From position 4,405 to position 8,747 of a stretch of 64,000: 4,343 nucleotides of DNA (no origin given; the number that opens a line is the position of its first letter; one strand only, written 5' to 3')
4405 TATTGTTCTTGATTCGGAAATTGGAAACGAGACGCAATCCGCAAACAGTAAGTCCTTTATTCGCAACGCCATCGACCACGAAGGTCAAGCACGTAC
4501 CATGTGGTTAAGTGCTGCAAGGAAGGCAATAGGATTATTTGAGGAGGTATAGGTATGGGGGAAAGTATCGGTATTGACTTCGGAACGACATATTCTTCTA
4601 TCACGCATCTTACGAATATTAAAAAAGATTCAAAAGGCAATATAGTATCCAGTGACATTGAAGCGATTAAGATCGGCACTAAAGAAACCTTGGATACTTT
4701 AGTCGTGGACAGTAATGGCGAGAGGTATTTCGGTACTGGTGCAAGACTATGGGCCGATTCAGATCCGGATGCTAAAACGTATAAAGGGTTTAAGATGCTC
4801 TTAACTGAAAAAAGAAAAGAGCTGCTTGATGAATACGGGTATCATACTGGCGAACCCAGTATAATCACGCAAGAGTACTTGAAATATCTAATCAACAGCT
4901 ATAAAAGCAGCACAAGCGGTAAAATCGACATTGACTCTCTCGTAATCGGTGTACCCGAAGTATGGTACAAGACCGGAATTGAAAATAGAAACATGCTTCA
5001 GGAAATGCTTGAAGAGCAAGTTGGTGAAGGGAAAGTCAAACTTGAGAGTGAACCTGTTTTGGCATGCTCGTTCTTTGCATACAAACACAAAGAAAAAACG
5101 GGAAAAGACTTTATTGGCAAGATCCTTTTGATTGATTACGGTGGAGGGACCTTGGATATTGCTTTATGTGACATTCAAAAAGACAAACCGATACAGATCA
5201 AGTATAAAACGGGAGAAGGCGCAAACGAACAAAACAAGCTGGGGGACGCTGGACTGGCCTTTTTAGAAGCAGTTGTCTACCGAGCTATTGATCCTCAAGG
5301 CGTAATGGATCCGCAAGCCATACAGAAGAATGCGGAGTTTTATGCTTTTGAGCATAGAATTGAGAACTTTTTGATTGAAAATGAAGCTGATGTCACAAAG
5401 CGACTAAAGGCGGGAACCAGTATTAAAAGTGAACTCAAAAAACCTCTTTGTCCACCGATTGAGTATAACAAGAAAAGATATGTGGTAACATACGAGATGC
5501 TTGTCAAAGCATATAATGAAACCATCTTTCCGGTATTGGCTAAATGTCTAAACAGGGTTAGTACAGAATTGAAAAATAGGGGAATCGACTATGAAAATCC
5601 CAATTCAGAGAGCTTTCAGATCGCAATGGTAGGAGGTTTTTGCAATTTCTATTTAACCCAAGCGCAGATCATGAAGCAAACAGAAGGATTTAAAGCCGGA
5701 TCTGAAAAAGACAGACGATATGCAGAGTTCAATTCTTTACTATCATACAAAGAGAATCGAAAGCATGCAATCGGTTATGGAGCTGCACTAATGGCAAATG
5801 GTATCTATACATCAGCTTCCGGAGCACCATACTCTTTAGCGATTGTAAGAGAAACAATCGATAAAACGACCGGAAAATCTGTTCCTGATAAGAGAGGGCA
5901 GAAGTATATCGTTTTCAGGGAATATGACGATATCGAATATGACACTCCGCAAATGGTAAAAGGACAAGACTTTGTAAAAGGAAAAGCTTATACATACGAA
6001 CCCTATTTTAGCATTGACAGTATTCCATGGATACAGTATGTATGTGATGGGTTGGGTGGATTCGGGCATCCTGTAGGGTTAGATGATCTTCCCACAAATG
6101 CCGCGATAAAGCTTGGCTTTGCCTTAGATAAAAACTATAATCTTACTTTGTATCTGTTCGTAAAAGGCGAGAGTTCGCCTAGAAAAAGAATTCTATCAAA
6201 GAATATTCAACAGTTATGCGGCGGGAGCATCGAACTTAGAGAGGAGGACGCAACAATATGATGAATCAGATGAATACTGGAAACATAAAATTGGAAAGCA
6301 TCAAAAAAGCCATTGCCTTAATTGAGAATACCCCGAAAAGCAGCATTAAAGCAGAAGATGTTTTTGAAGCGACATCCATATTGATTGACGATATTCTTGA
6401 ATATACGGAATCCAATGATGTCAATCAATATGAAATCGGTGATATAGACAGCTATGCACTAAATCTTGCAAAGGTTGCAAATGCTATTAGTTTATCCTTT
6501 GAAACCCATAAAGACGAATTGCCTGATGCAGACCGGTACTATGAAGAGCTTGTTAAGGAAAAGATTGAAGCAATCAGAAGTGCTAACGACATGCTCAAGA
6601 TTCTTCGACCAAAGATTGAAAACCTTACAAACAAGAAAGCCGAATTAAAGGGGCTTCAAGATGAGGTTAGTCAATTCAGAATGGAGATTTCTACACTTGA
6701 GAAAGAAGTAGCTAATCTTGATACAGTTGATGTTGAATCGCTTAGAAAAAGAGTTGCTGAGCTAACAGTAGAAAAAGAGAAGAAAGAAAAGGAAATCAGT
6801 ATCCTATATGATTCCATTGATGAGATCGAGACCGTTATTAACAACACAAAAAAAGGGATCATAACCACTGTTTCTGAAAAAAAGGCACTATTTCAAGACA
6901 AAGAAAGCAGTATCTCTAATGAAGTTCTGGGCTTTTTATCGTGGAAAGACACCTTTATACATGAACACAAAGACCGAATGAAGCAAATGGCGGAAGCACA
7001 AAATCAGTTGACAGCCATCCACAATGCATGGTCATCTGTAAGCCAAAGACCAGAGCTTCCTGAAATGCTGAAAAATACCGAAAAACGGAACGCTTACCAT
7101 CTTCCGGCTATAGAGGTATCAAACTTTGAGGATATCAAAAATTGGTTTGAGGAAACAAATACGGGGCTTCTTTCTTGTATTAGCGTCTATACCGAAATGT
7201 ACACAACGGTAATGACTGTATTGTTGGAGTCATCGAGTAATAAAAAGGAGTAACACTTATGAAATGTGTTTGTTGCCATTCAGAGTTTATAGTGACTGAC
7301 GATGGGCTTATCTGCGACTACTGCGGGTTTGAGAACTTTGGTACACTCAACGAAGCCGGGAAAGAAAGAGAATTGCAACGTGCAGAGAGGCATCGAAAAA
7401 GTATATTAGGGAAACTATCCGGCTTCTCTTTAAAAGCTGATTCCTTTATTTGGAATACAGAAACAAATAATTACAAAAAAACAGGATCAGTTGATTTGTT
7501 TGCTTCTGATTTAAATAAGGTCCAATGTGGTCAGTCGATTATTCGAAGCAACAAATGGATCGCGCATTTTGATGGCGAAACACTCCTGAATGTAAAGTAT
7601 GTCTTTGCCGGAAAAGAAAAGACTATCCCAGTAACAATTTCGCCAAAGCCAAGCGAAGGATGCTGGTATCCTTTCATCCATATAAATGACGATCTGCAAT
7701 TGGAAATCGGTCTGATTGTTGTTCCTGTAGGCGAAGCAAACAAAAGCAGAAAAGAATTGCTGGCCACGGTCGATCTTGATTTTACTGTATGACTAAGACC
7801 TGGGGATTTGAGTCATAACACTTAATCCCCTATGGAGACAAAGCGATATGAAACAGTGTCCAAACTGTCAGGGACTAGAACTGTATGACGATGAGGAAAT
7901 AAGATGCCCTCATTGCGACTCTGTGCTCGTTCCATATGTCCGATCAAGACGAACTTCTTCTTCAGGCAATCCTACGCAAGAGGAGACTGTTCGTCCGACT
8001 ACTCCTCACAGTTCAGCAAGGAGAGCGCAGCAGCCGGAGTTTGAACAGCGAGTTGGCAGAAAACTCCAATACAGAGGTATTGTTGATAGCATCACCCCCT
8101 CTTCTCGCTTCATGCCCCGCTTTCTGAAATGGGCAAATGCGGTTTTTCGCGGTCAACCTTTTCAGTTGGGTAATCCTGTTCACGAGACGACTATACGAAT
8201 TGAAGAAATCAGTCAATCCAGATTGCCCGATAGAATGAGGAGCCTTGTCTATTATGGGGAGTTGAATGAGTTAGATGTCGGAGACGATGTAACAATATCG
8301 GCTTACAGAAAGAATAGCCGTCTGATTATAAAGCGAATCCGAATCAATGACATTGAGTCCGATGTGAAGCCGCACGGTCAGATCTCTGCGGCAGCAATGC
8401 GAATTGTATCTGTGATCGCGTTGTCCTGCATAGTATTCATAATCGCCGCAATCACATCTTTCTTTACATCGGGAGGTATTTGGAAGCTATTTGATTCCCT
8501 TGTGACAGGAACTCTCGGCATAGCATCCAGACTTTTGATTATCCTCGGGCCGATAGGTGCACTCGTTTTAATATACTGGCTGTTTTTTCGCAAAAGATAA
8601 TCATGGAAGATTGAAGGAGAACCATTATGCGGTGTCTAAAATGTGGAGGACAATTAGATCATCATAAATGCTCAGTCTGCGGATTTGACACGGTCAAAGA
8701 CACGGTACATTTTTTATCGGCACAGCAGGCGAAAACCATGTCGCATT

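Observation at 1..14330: Hsp70-centred operon of coiled-coil, zinc-ribbon, protease and HerA/FtsK proteins: candidate uncharacterised NTP-dependent conflict system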

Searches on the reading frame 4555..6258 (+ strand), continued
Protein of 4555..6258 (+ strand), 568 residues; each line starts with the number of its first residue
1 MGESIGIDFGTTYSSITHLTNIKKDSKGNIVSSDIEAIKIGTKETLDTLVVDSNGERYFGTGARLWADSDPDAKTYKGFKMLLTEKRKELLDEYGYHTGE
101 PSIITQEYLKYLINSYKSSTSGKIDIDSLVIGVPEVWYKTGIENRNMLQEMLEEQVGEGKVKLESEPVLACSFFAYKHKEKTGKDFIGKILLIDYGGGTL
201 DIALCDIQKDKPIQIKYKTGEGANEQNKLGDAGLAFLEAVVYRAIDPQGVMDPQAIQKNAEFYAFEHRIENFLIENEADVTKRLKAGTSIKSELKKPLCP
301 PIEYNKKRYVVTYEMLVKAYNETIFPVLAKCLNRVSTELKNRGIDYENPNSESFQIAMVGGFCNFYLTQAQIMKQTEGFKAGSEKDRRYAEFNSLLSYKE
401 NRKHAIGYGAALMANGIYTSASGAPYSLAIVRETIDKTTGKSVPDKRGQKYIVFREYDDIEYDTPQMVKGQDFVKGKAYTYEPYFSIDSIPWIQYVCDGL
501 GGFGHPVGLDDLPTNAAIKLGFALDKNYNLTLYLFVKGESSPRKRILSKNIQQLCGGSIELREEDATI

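Call 108: find_encoding_contigs(protein=P0007, flank=10000, max_places=1)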
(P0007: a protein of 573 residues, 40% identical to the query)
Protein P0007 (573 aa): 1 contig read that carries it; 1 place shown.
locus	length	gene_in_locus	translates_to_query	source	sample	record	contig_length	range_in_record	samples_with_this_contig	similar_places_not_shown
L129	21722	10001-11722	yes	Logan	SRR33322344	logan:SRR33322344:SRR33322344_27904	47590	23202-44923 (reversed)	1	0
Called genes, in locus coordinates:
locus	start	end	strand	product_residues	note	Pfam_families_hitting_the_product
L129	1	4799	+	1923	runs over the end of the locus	PF05496:RuvB_N (faint), PF00004:AAA, PF01078:Mg_chelatase (faint), PF17866:AAA_lid_6, PF00004:AAA, PF17866:AAA_lid_6, PF00089:Trypsin (weak), PF13365:Trypsin_2, +2 more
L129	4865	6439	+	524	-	PF00004:AAA, PF17866:AAA_lid_6 (weak), PF00089:Trypsin, PF13365:Trypsin_2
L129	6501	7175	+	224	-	-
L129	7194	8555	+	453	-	-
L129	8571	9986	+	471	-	-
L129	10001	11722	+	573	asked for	-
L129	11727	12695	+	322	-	-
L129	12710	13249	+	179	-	-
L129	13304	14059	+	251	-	-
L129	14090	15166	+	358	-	PF08238:Sel1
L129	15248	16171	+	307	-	-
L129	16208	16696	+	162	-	-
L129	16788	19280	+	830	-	PF05707:Zot (faint), PF01580:FtsK_SpoIIIE (weak), PF01935:DUF87, PF10412:TrwB_AAD_bind (faint)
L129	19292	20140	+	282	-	-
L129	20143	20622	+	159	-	-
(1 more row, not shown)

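Call 109: find_encoding_contigs(protein=P0047, flank=10000, max_places=1)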
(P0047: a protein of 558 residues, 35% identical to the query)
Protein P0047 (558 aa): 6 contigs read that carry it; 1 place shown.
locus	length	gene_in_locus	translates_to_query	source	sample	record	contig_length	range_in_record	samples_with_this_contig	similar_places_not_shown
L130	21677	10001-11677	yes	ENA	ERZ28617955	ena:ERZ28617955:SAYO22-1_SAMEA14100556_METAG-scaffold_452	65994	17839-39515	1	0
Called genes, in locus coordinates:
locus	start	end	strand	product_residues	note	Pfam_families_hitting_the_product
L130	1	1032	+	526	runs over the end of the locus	-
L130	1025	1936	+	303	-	PF00589:Phage_integrase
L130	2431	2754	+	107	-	PF12844:HTH_19 (weak), PF01381:HTH_3 (weak)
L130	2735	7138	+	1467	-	PF13401:AAA_22 (faint), PF13245:AAA_19 (faint), PF00004:AAA, PF01078:Mg_chelatase (faint), PF01443:Viral_helicase1 (faint), PF05496:RuvB_N (faint), PF00004:AAA, PF13365:Trypsin_2, +6 more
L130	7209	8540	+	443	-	-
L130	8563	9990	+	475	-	-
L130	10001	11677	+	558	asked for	PF00012:HSP70 (weak)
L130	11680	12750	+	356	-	-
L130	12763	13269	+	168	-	-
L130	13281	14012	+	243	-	-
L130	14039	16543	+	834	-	PF01935:DUF87 (weak)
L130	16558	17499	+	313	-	-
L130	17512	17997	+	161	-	-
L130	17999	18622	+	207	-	PF13353:Fer4_12, PF04055:Radical_SAM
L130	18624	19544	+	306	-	PF02493:MORN (faint)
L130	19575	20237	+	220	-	-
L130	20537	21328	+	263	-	-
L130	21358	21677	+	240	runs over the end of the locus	-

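Call 110: find_encoding_contigs(protein=P0064, flank=10000, max_places=1)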
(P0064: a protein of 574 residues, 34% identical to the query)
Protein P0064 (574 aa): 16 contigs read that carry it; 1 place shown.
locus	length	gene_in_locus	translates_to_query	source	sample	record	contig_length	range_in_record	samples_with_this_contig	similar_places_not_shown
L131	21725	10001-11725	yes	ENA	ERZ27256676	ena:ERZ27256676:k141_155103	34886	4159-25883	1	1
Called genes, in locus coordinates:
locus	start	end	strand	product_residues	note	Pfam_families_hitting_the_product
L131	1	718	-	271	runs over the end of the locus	-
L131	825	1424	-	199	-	-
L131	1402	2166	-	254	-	-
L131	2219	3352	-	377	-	-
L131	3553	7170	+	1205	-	PF05496:RuvB_N (faint), PF00004:AAA, PF09848:SLFN-g3_helicase (faint), PF13401:AAA_22 (faint), PF17866:AAA_lid_6, PF00004:AAA (weak), PF00089:Trypsin (weak), PF13365:Trypsin_2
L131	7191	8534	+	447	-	-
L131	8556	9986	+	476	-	-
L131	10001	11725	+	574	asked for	-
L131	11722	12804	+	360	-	PF06419:COG6_N (faint)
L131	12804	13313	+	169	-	-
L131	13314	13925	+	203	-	PF13353:Fer4_12, PF04055:Radical_SAM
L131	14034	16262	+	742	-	PF02534:T4SS-DNA_transf, PF10412:TrwB_AAD_bind (faint), PF12696:TraG-D_C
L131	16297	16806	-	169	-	PF13560:HTH_31, PF01381:HTH_3, PF12844:HTH_19 (weak)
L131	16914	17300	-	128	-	PF13237:Fer4_10, PF14697:Fer4_21, PF12838:Fer4_7, PF13187:Fer4_9, PF00037:Fer4 (weak), PF12797:Fer4_2 (weak), PF13237:Fer4_10, PF00037:Fer4 (weak), +8 more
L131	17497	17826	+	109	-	-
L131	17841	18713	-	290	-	-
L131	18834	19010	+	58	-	-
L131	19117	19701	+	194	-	-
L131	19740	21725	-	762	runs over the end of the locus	PF05621:TniB (weak), PF00004:AAA, PF17871:AAA_lid_9, PF00158:Sigma54_activat (weak), PF07724:AAA_2, PF00004:AAA, PF07728:AAA_5, PF10431:ClpB_D2-small, +11 more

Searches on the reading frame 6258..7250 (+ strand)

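Call 6: search_protein_families(library=pfam, max_evalue=0.01, proteins=[window:6258-7250:+])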
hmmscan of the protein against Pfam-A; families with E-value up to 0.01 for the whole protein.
window:6258-7250:+ (331 aa): 5 families
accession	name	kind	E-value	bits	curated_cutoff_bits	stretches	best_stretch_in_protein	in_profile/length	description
PF06657.18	Cep57_MT_bd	-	3.2e-05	24.7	31.3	1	130-185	17-76/77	Centrosome microtubule-binding domain of Cep57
PF10805.13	DUF2730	-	0.0042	17.6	24.9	1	124-183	29-89/102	Protein of unknown function (DUF2730)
PF06810.17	Phage_scaffold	-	0.0054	17.2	35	1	99-179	12-85/170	Phage capsid assembly scaffolding protein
PF10046.14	BLOC1_2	-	0.0063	17.3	33.4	1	94-156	24-86/96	Biogenesis of lysosome-related organelles complex-1 subunit 2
PF16043.11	DUF4795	-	0.0091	15.9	34.8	0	143-194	8-58/208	Domain of unknown function (DUF4795)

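Call 8: search_protein_families(library=padloc, max_evalue=0.01, proteins=[window:6258-7250:+])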
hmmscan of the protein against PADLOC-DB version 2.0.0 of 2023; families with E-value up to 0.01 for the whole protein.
window:6258-7250:+ (331 aa): 7 families
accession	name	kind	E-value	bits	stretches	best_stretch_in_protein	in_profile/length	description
PDLC00507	JetC1|JetC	-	5.9e-07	26.2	1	100-277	692-866/1215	DUF3584 domain; MukB-like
PDLC00519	JetC1|JetC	-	2.2e-06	24.2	1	75-260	619-791/1097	DUF3584 domain; MukB-like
PDLC02722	PbeC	-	0.00034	17.4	1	101-217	357-474/643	PbeC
PDLC02732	PbeC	-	0.0022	14.6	1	115-207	420-510/625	PbeC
PDLC02739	PbeC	-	0.0037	14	1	120-211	386-478/644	PbeC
PDLC00518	JetC1|JetC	-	0.0044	12.9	1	119-264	310-451/1112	DUF3584 domain; MukB-like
PDLC03868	LmuB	-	0.0081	12.5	1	15-263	254-487/1035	-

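Call 9: search_protein_families(library=ncbifam, max_evalue=0.01, proteins=[window:6258-7250:+])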
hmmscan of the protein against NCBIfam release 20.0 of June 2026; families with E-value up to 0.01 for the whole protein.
window:6258-7250:+ (331 aa): 4 families
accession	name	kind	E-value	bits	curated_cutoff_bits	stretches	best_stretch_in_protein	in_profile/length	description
TIGR02168.1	SMC_prok_B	equivalog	1.2e-05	23.3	567.35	1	53-310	276-533/1181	chromosome segregation protein SMC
NF003034.1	PRK03918.1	equivalog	1.4e-05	23.3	700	1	43-300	137-396/878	DNA double-strand break repair ATPase Rad50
NF045487.1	ASRP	equivalog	3.9e-05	22.5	300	1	91-210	168-295/593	archaea-specific SMC-related protein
NF052320.1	Cbp1_fam_LP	subfamily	7.2e-05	22.4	90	1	99-270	56-204/286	Cbp1 family collagen-binding glycoprotein adhesin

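Call 38: search_protein_families(library=phrogs, max_evalue=0.001, proteins=[window:6258-7250:+])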
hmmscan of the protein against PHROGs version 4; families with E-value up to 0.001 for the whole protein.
window:6258-7250:+ (331 aa): 0 families

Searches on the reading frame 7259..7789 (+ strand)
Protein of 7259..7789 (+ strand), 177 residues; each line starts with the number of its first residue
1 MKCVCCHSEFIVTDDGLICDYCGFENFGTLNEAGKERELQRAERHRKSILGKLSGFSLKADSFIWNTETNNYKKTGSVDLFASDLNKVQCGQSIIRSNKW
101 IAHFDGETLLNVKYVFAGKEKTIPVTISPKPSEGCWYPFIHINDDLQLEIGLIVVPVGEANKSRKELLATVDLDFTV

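Call 6: search_protein_families(library=pfam, max_evalue=0.01, proteins=[window:7259-7789:+])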
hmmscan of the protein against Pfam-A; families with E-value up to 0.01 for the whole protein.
window:7259-7789:+ (177 aa): 0 families

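Call 8: search_protein_families(library=padloc, max_evalue=0.01, proteins=[window:7259-7789:+])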
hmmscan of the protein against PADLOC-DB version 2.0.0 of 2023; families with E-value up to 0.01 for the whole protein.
window:7259-7789:+ (177 aa): 0 families

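Call 9: search_protein_families(library=ncbifam, max_evalue=0.01, proteins=[window:7259-7789:+])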
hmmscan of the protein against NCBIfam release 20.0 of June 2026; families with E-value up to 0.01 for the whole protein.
window:7259-7789:+ (177 aa): 0 families

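Call 38: search_protein_families(library=phrogs, max_evalue=0.001, proteins=[window:7259-7789:+])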
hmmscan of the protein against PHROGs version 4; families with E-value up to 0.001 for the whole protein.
window:7259-7789:+ (177 aa): 0 families

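Call 51: find_homologous_proteins(query=window:7259-7789:+)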
Query window:7259-7789:+ (177 aa): 2 proteins with E <= 0.001 among 74 candidates.
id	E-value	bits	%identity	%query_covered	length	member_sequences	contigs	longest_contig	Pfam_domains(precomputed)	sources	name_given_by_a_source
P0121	3.1e-117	407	100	100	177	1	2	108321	-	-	-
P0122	8.5e-56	206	59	99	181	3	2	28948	-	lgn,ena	-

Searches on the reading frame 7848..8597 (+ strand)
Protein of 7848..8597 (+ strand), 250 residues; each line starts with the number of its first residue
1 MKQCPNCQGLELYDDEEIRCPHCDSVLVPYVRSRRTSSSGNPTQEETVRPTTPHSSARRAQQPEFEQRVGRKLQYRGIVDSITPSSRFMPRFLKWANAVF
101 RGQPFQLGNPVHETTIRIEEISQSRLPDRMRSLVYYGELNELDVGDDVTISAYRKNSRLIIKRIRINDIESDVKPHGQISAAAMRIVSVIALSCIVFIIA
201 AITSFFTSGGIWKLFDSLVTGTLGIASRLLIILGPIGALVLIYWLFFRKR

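Call 6: search_protein_families(library=pfam, max_evalue=0.01, proteins=[window:7848-8597:+])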
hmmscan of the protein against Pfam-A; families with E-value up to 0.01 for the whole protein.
window:7848-8597:+ (250 aa): 1 family
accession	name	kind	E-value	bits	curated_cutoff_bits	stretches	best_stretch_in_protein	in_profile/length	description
PF15875.10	DUF4731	-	0.0042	17.7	27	0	177-206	43-71/75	Domain of unknown function (DUF4731)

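Call 8: search_protein_families(library=padloc, max_evalue=0.01, proteins=[window:7848-8597:+])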
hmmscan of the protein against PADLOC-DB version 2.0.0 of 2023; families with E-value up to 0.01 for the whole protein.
window:7848-8597:+ (250 aa): 0 families

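Call 9: search_protein_families(library=ncbifam, max_evalue=0.01, proteins=[window:7848-8597:+])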
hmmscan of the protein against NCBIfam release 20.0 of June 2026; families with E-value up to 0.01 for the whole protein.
window:7848-8597:+ (250 aa): 0 families

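Call 38: search_protein_families(library=phrogs, max_evalue=0.001, proteins=[window:7848-8597:+])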
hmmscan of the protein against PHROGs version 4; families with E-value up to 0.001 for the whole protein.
window:7848-8597:+ (250 aa): 0 families
